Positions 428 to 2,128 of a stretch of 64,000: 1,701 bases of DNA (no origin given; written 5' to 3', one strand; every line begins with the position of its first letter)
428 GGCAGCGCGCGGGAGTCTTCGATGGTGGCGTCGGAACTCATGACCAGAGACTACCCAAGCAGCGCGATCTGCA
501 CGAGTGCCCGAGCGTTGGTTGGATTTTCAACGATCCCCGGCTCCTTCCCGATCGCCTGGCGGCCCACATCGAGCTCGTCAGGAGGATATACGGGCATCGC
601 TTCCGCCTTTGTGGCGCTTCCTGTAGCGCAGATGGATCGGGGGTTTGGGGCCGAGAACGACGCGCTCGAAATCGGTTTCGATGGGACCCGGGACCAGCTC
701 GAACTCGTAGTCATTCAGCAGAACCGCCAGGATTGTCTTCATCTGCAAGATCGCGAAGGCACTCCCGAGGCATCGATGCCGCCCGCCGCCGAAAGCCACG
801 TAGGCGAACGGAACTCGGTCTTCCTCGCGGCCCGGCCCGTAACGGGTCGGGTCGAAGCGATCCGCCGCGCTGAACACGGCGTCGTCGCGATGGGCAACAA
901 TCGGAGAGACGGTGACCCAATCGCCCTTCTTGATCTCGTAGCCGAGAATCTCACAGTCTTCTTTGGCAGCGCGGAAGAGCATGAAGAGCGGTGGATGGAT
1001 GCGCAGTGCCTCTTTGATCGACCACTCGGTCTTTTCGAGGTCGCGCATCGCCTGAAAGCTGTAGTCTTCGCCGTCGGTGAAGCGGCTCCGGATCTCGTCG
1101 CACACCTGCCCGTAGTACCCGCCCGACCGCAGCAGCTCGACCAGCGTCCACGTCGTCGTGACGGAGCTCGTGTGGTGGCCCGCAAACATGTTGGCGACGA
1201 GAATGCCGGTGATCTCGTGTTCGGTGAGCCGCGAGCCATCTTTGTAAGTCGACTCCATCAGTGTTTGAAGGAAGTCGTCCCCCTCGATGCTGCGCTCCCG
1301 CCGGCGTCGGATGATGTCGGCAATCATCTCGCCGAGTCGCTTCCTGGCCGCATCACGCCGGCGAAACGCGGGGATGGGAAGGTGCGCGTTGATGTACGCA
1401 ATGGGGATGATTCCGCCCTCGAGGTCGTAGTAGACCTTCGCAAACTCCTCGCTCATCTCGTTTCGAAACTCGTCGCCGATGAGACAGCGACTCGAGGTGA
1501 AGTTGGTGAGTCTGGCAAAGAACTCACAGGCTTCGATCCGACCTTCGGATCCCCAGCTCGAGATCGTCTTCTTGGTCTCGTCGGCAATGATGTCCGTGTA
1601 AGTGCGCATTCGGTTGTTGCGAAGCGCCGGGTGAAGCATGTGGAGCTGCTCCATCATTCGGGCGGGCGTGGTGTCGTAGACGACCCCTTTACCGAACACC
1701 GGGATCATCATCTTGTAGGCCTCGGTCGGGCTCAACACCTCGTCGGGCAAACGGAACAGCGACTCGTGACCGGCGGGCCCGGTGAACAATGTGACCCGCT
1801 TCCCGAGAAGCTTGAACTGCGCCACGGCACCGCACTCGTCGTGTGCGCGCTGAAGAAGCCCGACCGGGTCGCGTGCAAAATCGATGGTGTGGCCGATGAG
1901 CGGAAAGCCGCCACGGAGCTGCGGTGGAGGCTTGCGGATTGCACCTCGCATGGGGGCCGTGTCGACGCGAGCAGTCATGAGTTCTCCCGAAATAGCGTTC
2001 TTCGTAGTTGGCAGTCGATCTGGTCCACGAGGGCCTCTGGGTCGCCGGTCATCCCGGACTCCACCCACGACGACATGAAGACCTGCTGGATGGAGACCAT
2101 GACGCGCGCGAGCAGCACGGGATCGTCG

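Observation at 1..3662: Sterol-tailoring gene cluster in a bacterium: CPI1-like isomerase, CYP51, TetR and a divergent Rieske oxygenase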

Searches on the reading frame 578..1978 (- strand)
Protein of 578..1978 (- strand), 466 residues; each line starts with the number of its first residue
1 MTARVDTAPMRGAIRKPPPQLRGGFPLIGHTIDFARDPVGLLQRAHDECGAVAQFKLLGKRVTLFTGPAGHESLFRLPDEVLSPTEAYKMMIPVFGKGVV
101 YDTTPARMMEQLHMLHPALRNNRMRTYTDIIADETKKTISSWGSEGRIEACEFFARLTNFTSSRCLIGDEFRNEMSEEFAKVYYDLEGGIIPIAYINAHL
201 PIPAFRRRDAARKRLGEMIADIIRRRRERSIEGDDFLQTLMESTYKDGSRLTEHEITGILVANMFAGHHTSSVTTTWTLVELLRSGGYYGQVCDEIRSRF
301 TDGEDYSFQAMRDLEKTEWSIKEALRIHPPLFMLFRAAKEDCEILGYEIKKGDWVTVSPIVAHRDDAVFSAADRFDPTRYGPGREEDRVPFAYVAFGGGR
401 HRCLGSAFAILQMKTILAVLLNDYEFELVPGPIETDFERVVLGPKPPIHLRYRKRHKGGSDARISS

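Call 6: search_protein_families(library=pfam, proteins=[window:578-1978:-], max_evalue=0.01)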
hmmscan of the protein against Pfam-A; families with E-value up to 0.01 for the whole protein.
window:578-1978:- (466 aa): 1 family
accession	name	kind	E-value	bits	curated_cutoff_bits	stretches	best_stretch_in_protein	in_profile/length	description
PF00067.27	p450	-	4e-64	217.5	22.8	1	21-448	3-459/462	Cytochrome P450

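Call 7: search_protein_families(library=ncbifam, proteins=[window:578-1978:-], max_evalue=0.01)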
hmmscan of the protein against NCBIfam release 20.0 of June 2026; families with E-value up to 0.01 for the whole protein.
window:578-1978:- (466 aa): 10 families
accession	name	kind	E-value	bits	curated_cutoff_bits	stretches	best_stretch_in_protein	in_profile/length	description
NF051859.1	AlbFlvMonOxTrpSyn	equivalog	3.6e-58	197.2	700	1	15-435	18-438/457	bifunctional albaflavenone monooxygenase/terpene synthase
NF045812.1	PentlenOxigase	equivalog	1.3e-38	133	800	1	25-430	10-415/444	pentalenene oxygenase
NF050147.1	aminopyruv_ApyO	equivalog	6e-36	124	525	1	111-456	91-425/444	RiPP biosynthesis cytochrome P450 ApyO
TIGR04538.1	P450_cycloAA_1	subfamily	1.1e-18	67.3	500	1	121-422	90-364/395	cytochrome P450, cyclodipeptide synthase-associated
NF041177.1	Cyp119_Thmprot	equivalog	2.6e-15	56.1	680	1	308-421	233-337/368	cytochrome P450 Cyp119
NF053744.1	FAProxCypCBc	equivalog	2.9e-11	42.6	600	1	51-445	35-405/416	CYP152 family fatty-acid peroxygenase CypC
NF041802.1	P450_SolI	exception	1e-09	37.4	850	1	321-423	300-394/424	solanimycin biosynthesis cytochrome P450 SolI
NF045816.1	PentlenlactSyn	equivalog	1.3e-09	37.3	700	1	213-420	182-362/396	pentalenolactone synthase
TIGR04515.1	P450_rel_GT_act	subfamily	3.1e-09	36.7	343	1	320-383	263-326/386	P450-derived glycosyltransferase activator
TIGR04458.1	CYP450_TxtE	equivalog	1.4e-07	30.6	500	1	325-424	284-375/403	4-nitrotryptophan synthase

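Call 8: search_solved_structures(query=window:578-1978:-, max_evalue=1e-20)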
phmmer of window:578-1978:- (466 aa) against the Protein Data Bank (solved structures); distinct sequences matched with E-value up to 1e-20: 71 (the best 60 are shown).
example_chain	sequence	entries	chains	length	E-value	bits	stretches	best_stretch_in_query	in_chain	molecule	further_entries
6mcw_A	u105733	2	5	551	1.5e-127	429.3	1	17-458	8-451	Cytochrome P450 51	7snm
7jj1_A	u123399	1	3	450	2.9e-127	428.4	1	17-455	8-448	Cytochrome P450 51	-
6mi0_A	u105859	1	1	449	3.6e-127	428.1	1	17-455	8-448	Cytochrome P450 51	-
7tef_A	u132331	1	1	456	2.4e-115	389.1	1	19-457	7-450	Cytochrome P450 51B1 Cyp51B1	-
1e9x_A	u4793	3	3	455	1.6e-114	386.4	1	19-455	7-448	CYTOCHROME P450 51-LIKE RV0764C | CYTOCHROME P450 51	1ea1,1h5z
1x8v_A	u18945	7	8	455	3.1e-113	382.1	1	19-455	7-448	Cytochrome P450 51 | STEROL 14ALPHA-DEMETHYLASE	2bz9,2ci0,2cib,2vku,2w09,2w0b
2w0a_A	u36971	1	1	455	2.1e-112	379.4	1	19-455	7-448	CYTOCHROME P450 51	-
1u13_A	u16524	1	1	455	8.1e-112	377.5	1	19-455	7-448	Cytochrome P450 51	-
5tl8_A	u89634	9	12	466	1.5e-87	297.4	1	15-456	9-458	Protein CYP51 | CYP51, sterol 14alpha-demethylase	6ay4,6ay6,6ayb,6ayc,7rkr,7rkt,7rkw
9bat_A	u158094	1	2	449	2.1e-87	297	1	16-455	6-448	Lanosterol 14-alpha demethylase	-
8yqo_A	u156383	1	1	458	9.7e-86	291.5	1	15-457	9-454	Lanosterol 14-alpha demethylase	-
3jus_A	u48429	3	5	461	1.4e-85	291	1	16-456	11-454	Lanosterol 14-alpha demethylase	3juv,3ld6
4uhl_A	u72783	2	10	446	3.2e-85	289.8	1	16-457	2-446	STEROL 14-ALPHA DEMETHYLASE | Lanosterol 14-alpha demethylase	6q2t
6q2c_A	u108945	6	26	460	4.7e-85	289.2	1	16-457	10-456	Obtusifoliol 14alphademethylase | Obtusifoliol 14alphademethylase, putative | sterol 14a-demethylase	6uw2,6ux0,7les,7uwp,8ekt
4uhi_A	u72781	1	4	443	1.1e-84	288.1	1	18-457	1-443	STEROL 14-ALPHA DEMETHYLASE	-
9wat_A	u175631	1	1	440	1.7e-65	224.8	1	19-455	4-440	Cytochrome P450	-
3dbg_A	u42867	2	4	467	3.7e-44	154.4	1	4-440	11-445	Putative cytochrome P450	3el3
7wzl_A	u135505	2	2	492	1.8e-30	109.3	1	21-451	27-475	Putative cytochrome P450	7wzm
2ve3_A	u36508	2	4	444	1.2e-29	106.6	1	18-453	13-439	PUTATIVE CYTOCHROME P450 120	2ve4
6c93_A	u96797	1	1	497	8.6e-26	93.9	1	222-452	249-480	Cytochrome P450 4B1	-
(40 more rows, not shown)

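Call 11: find_encoding_contigs(protein=window:578-1978:-, flank=10000, max_places=6)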
Protein window:578-1978:- (466 aa): 1 contig read that carries it; 1 place shown.
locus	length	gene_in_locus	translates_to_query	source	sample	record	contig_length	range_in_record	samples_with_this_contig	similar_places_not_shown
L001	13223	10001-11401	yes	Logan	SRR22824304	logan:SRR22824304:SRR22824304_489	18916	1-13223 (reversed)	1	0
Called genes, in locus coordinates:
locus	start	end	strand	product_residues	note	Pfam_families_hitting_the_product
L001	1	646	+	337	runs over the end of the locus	PF01594:AI-2E_transport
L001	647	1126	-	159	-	-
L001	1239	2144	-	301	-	PF00561:Abhydrolase_1, PF12146:Hydrolase_4 (weak), PF12697:Abhydrolase_6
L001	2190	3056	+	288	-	PF13622:4HBT_3, PF20789:4HBT_3C, PF02551:Acyl_CoA_thio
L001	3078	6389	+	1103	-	PF12795:MscS_porin, PF12794:MscS_TM, PF21088:MS_channel_1st (weak), PF00924:MS_channel_2nd, PF21082:MS_channel_3rd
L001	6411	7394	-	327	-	-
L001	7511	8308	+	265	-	PF02517:Rce1-like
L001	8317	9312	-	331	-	PF00355:Rieske, PF19298:KshA_C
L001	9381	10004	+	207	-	PF00440:TetR_N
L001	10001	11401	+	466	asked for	PF00067:p450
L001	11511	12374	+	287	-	-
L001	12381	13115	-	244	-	-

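Call 15: find_homologous_proteins(query=L001:11511-12371:+, max_evalue=0.001)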
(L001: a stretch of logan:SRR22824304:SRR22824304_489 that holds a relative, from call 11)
Query L001:11511-12371:+ (287 aa): 721 proteins with E <= 0.001 among 5889 candidates; the best 120 are listed.
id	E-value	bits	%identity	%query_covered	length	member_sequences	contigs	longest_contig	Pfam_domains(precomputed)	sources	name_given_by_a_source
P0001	9.4e-185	631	98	100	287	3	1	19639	-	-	-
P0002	8.2e-161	552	84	100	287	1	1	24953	-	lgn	-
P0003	7.4e-155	532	81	100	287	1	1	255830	-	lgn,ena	-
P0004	6.5e-137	474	75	99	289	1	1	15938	-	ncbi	ncbi:MAG: hypothetical protein WBG86_21265 [Polyangiales bacterium]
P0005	2.4e-136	472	75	97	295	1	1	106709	-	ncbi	ncbi:MAG: hypothetical protein AAF500_07970 [Myxococcota bacterium]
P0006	7.7e-136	470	72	99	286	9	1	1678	-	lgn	-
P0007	8.3e-135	467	72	100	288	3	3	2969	-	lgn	-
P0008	8.5e-135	467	75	97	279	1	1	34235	-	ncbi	ncbi:MAG: hypothetical protein AAF436_04340 [Myxococcota bacterium]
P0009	2.2e-134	465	75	93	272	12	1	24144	-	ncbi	-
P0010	6.7e-134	464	75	94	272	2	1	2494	-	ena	-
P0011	4.0e-133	461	74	94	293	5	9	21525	-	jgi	jgi:cycloeucalenol cycloisomerase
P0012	1.2e-132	460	75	92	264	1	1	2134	-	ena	-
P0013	3.2e-132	458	73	97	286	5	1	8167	-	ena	-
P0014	5.5e-132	457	74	92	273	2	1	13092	-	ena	-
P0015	9.1e-132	457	78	91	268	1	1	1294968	-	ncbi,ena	-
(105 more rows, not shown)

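Call 16: search_protein_families(library=pfam, proteins=[L001:11511-12371:+, L001:12384-13115:-], max_evalue=10)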
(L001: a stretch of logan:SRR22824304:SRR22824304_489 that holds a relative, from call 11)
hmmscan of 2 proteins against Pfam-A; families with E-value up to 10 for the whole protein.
L001:11511-12371:+ (287 aa): 0 families

L001:12384-13115:- (244 aa): 1 family
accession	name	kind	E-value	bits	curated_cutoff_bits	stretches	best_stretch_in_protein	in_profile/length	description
PF00335.26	Tetraspanin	-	0.041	14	32.1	1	15-85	33-103/225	Tetraspanin family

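Call 24: find_related_loci(query=A1, collection=genome_contigs, flank=10000)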
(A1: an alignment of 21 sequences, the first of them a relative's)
Query A1 (287 aa) in genome_contigs; peptide patterns used: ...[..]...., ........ (x = any residue, [..] = any of these).
211 stretches matched a pattern; 139 encode a relative of the query (tblastn E <= 1e-3); the best 80 are kept; 80 distinct loci.
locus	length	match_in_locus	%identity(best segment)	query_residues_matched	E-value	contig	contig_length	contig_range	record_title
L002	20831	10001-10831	75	10-287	7e-140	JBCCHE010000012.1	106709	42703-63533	MAG: Myxococcota bacterium isolate P01_B01_bin.6 k141_3882600_length_106709_cov_47.3461, whole genome shotgun sequence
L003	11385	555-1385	75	10-287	7e-138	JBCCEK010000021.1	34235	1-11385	MAG: Myxococcota bacterium isolate P01_B01_bin.105 k141_2338950_length_34235_cov_89.2170, whole genome shotgun sequence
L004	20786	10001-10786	77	26-287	1e-137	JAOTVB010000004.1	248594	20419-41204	MAG: Myxococcales bacterium isolate 13_May_SF_Bin32 13_May_SF_Bin32_scaffold_15_c1, whole genome shotgun sequence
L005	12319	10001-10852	75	1-285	6e-136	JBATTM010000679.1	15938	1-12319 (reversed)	MAG: Polyangiales bacterium isolate MFD12163_ilm_asm_bin16 k127_74897, whole genome shotgun sequence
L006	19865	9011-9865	68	3-287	5e-135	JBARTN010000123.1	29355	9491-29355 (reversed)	MAG: Polyangiales bacterium isolate MFD12925_ilm_asm_bin34 k127_163518, whole genome shotgun sequence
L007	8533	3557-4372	73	15-287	5e-135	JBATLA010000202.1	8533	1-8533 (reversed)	MAG: Polyangiales bacterium isolate MFD10204_ilm_asm_bin16 k127_184226, whole genome shotgun sequence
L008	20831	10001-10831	70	11-287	4e-134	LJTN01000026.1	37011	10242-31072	MAG: Myxococcales bacterium SG8_38 WOR_8-12_628, whole genome shotgun sequence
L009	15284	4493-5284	73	24-287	4e-134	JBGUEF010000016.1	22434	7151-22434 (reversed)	MAG: Deltaproteobacteria bacterium isolate 35D-01 NODE_16_length_22434_cov_2.946822, whole genome shotgun sequence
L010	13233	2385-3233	69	5-287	2e-133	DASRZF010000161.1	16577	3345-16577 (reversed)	MAG TPA_asm: Polyangiales bacterium isolate SMAG_U14152 k141_3892825, whole genome shotgun sequence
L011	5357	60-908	69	3-287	2e-134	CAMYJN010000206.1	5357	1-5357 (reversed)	MAG: uncultured Polyangiaceae bacterium isolate FCS_Myxococcota_05 genome assembly, contig: NODE_5900_length_5357_cov_3.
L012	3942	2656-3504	69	3-287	9e-137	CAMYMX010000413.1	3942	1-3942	MAG: uncultured Polyangiaceae bacterium isolate FCS_M_Myxococcota_13.1 genome assembly, contig: NODE_36483_length_3942_c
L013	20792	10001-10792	73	24-287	2e-133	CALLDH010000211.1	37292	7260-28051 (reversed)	MAG: uncultured bacterium isolate N2_Bin_METABAT__25_sub_1 genome assembly, contig: c_000000733612, whole genome shotgun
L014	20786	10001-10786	74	26-287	7e-133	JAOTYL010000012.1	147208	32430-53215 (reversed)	MAG: Myxococcales bacterium isolate 21_Jan_SF_Bin46 21_Jan_SF_Bin46_scaffold_51_c1, whole genome shotgun sequence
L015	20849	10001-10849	68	5-287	1e-132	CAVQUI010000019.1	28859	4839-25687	MAG: uncultured delta proteobacterium isolate MFD09964.bin.2.99 genome assembly, contig: contig_78190, whole genome shot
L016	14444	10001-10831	71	11-287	4e-132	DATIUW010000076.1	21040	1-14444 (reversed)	MAG TPA_asm: Polyangiales bacterium isolate SMAG_U15991 k141_228761, whole genome shotgun sequence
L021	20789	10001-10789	72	25-287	1e-131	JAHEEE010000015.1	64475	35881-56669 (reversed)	MAG: Myxococcales bacterium isolate Ww259 NODE_340_length_64475_cov_6.910557, whole genome shotgun sequence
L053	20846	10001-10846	57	1-287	1e-104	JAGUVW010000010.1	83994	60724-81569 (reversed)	MAG: Pseudomonadales bacterium isolate DeMMO5_2 c_000000002256, whole genome shotgun sequence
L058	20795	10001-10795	58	23-287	2e-102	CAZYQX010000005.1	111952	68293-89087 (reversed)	MAG TPA_asm: uncultured Pseudomonadales bacterium isolate SRP220891_co1_91 genome assembly, contig: NODE_247_length_1119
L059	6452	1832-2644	55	21-287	2e-100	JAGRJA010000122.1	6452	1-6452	MAG: Pseudomonadales bacterium isolate HKST-UBA235 k127_1018424, whole genome shotgun sequence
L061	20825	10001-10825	53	15-287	7e-99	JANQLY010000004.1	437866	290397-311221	MAG: Pseudomonadales bacterium isolate PL25a_bin.76 k99_1082477, whole genome shotgun sequence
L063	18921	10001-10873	53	2-287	8e-98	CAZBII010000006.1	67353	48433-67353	MAG TPA_asm: uncultured Moraxellaceae bacterium isolate SRP220891_co4_136 genome assembly, contig: NODE_592_length_67353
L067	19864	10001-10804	56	18-287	1e-95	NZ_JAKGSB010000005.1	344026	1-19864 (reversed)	Zavarzinia marina strain Adcm-6A NODE_5_length_344026, whole genome shotgun sequence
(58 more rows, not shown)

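Call 29: search_protein_families(library=pfam, proteins=[L002:17762-19375:-, L009:11709-13343:-, L007:4407-5651:+, L004:12457-13404:+, L006:11163-12542:+, L067:9331-9969:+, L006:14285-15121:+, L059:129-1157:+, L061:6958-7554:-, L021:16041-17066:-], max_evalue=0.001)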
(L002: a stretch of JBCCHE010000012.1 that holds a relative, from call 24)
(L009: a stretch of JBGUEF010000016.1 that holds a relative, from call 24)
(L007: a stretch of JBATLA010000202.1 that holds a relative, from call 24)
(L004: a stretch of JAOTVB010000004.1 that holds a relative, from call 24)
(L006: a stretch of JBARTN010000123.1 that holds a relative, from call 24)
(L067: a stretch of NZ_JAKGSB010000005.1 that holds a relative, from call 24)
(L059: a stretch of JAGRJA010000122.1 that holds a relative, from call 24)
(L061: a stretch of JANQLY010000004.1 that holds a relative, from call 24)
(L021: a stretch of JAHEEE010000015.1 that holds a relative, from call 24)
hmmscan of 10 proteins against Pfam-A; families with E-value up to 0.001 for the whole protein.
L002:17762-19375:- (537 aa): 1 family
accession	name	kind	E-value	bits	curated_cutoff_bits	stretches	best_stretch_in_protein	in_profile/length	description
PF00171.27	Aldedh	-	4.1e-135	451.3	23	1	21-486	4-461/461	Aldehyde dehydrogenase family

L009:11709-13343:- (544 aa): 5 families
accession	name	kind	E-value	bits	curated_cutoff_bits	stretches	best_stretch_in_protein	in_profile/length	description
PF00732.25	GMC_oxred_N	-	6.4e-43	147.5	23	1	17-292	1-217/218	GMC oxidoreductase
PF05199.19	GMC_oxred_C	-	4.6e-31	108.7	24.6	1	397-530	1-139/139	GMC oxidoreductase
PF01266.30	DAO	-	6.8e-07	29.6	27.9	1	18-52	1-35/353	FAD dependent oxidoreductase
PF00890.30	FAD_binding_2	-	0.00012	21.9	20.4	0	18-51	1-33/414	FAD binding domain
PF05834.18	Lycopene_cycl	-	0.00022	20.8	23.4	1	18-52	1-36/380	Lycopene cyclase protein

L007:4407-5651:+ (414 aa): 1 family
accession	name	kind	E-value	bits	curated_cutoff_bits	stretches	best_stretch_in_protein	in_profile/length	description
PF00144.29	Beta-lactamase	-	8.1e-60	203.2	27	1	27-371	6-312/329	Beta-lactamase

L004:12457-13404:+ (315 aa): 2 families
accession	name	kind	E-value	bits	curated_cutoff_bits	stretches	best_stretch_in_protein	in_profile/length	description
PF00903.31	Glyoxalase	-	3.1e-22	79.7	20.6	2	152-269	1-121/121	Glyoxalase/Bleomycin resistance protein/Dioxygenase superfamily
PF22632.2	BphC_D1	-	8.5e-13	48.3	27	1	15-65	1-51/51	Dihydroxybiphenyl dioxygenase BphC D1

L006:11163-12542:+ (459 aa): 10 families
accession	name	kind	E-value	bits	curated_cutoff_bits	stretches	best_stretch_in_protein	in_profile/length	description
PF13450.12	NAD_binding_8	-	2.6e-12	47.3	21.9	1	7-60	1-52/68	NAD(P)-binding Rossmann-like domain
PF01593.30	Amino_oxidase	-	4.7e-12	46.3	19.8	1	12-270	1-260/443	Flavin containing amine oxidoreductase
PF01266.30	DAO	-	1.7e-10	41.5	27.9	1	5-39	2-36/353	FAD dependent oxidoreductase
PF07992.20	Pyr_redox_2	-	9.9e-07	28.9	26.1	1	4-34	2-32/291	Pyridine nucleotide-disulphide oxidoreductase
PF13738.12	Pyr_redox_3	-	1.6e-06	28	30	0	219-263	88-131/305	Pyridine nucleotide-disulphide oxidoreductase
PF13454.12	NAD_binding_9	-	2.3e-06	28.1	21.8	0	216-264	101-152/155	FAD-NAD(P)-binding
PF03486.20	HI0933_like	-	5.7e-06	26.4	50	0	4-38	2-36/244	HI0933-like protein Rossmann domain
PF12831.13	FAD_oxidored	-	8.3e-06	25.8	27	1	5-41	2-38/416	FAD dependent oxidoreductase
PF01134.28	GIDA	-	0.00024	20.7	22.1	1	5-32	2-29/391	Glucose inhibited division protein A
PF00890.30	FAD_binding_2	-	0.00044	20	20.4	1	5-41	2-38/414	FAD binding domain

L067:9331-9969:+ (212 aa): 0 families

L006:14285-15121:+ (278 aa): 9 families
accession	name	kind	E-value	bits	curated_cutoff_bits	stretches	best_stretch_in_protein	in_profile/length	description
PF00561.26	Abhydrolase_1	-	1.6e-34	120.1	25.8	2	32-137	2-103/245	alpha/beta hydrolase fold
PF12697.13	Abhydrolase_6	-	7.1e-21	76.3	26.3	1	33-266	1-215/217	Alpha/beta hydrolase family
PF12146.15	Hydrolase_4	-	2.1e-17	63.7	27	1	30-247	4-224/239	Serine aminopeptidase, S33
PF03096.20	Ndr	-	1.5e-09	37.4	23.3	1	82-260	80-263/283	Ndr family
PF00326.27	Peptidase_S9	-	5.9e-05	23.1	22.6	0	48-127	2-90/213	Prolyl oligopeptidase family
PF00975.26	Thioesterase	-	0.00017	22.3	26.4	0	76-262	40-213/226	Thioesterase domain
PF00756.26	Esterase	-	0.0002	21.7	22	1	103-135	117-149/251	Putative esterase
PF07859.19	Abhydrolase_3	-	0.00047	20.4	25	1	84-185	49-154/210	alpha/beta hydrolase fold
PF03959.19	FSH1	-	0.00069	19.8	21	0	102-257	102-201/211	Serine hydrolase (FSH1)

L059:129-1157:+ (342 aa): 8 families
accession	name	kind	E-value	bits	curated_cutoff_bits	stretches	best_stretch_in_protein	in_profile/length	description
PF01370.27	Epimerase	-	2.1e-25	90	20.9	1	3-221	1-228/240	NAD dependent epimerase/dehydratase family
PF01073.25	3Beta_HSD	-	1.6e-20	73.7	22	1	5-155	2-159/280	3-beta hydroxysteroid dehydrogenase/isomerase family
PF13460.12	NAD_binding_10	-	1.8e-17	64.3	27.2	1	7-138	1-120/184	NAD(P)H-binding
PF07993.18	NAD_binding_4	-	2.1e-13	50.5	20.1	1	5-190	1-227/258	Male sterility protein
PF05368.20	NmrA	-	3.8e-13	50.1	27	1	2-116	4-106/298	NmrA-like family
PF16363.11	GDP_Man_Dehyd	-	1.2e-10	41.8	27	1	4-159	1-170/332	GDP-mannose 4,6 dehydratase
PF02719.21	Polysacc_synt_2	-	1.9e-09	37.5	20.2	1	3-118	1-129/293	Polysaccharide biosynthesis protein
PF04321.23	RmlD_sub_bind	-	0.00041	20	27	1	1-159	1-142/287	RmlD substrate binding domain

L061:6958-7554:- (198 aa): 2 families
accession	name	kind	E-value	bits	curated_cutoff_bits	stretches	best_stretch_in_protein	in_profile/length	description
PF00440.29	TetR_N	-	9.9e-15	54.5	24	1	21-67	1-47/47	Bacterial regulatory proteins, tetR family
PF02796.21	HTH_7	-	0.00022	21.7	23.8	1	36-59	21-44/45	Helix-turn-helix domain of resolvase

L021:16041-17066:- (341 aa): 1 family
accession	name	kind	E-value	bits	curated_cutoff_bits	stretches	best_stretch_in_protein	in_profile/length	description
PF03480.18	DctP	-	3.9e-32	112.2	23.4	1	38-312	1-277/286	Bacterial extracellular solute-binding protein, family 7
